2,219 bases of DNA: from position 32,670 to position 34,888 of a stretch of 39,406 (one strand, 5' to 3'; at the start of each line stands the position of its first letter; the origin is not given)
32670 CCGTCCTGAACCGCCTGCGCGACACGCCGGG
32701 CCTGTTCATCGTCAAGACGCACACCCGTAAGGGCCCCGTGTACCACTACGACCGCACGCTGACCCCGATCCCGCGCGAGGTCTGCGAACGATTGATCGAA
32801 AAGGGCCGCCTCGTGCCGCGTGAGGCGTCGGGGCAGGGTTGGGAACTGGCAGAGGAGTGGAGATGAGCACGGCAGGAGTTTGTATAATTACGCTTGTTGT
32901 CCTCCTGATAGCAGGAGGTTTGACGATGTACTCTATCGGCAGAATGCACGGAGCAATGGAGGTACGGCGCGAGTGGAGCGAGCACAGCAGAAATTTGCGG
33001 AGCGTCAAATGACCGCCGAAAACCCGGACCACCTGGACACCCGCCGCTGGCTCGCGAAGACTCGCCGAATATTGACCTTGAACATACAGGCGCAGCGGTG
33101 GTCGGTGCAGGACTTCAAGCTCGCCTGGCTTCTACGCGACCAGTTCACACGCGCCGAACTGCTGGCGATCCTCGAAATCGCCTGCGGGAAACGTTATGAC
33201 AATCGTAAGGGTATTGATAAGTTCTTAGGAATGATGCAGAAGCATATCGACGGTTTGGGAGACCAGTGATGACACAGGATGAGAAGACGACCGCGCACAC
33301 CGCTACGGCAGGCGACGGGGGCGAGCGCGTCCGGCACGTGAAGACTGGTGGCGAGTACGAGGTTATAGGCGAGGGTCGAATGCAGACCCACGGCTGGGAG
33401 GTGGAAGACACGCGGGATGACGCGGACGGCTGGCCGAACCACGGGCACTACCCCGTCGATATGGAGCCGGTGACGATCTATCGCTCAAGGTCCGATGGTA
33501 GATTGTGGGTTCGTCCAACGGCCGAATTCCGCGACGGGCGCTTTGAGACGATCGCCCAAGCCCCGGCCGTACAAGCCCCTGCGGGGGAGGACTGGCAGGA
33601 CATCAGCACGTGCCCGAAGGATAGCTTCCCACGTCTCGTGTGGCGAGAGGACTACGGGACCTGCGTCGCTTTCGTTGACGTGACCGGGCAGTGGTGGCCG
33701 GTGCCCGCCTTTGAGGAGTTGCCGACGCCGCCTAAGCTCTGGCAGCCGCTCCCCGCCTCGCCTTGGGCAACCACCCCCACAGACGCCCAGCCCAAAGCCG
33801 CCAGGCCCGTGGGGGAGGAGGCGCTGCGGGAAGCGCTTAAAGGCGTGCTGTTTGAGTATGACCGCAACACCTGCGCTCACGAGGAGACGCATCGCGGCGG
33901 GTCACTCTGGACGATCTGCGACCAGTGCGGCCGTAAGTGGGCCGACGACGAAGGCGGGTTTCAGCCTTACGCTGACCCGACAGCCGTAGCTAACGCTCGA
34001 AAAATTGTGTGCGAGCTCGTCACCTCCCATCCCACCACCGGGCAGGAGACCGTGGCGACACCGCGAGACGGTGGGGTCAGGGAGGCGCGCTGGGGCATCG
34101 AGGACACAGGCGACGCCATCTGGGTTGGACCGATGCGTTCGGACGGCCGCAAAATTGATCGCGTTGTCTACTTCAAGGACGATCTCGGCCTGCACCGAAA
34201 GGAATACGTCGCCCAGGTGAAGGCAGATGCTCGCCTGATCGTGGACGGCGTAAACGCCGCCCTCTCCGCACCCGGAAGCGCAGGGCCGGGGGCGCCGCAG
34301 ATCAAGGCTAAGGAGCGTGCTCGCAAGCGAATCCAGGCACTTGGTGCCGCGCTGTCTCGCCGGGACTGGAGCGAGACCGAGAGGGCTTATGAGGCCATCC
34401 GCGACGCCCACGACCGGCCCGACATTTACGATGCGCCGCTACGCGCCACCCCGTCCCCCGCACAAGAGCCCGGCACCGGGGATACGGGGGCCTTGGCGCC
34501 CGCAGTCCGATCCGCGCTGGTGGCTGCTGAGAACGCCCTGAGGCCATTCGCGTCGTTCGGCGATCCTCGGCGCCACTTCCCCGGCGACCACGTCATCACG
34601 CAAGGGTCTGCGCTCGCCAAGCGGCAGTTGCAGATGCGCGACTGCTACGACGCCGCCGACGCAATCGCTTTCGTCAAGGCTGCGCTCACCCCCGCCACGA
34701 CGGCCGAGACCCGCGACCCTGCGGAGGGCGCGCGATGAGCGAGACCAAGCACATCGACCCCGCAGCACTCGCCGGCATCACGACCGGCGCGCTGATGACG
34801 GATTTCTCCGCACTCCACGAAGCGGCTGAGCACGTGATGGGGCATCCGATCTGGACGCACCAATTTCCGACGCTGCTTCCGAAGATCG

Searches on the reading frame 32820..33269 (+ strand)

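Call 19: search_protein_families(library=phrogs, proteins=[window:32820-33269:+], max_evalue=0.01)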
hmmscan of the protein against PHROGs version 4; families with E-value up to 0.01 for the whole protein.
window:32820-33269:+ (149 aa): 1 family
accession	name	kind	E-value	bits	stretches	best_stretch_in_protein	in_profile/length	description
phrog_11514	-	unknown function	0.0057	17.9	0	38-65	25-52/66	-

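Call 22: search_protein_families(library=pfam, proteins=[window:32820-33269:+], max_evalue=0.01)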
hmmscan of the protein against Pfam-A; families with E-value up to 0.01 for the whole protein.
window:32820-33269:+ (149 aa): 0 families

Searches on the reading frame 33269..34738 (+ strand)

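Call 19: search_protein_families(library=phrogs, proteins=[window:33269-34738:+], max_evalue=0.01)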
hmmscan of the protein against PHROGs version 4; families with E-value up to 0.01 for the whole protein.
window:33269-34738:+ (489 aa): 1 family
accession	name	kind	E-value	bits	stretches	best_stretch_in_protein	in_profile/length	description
phrog_12083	-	unknown function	1e-05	26.4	0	74-95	172-193/195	-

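Call 22: search_protein_families(library=pfam, proteins=[window:33269-34738:+], max_evalue=0.01)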
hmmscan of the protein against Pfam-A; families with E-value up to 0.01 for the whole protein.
window:33269-34738:+ (489 aa): 0 families
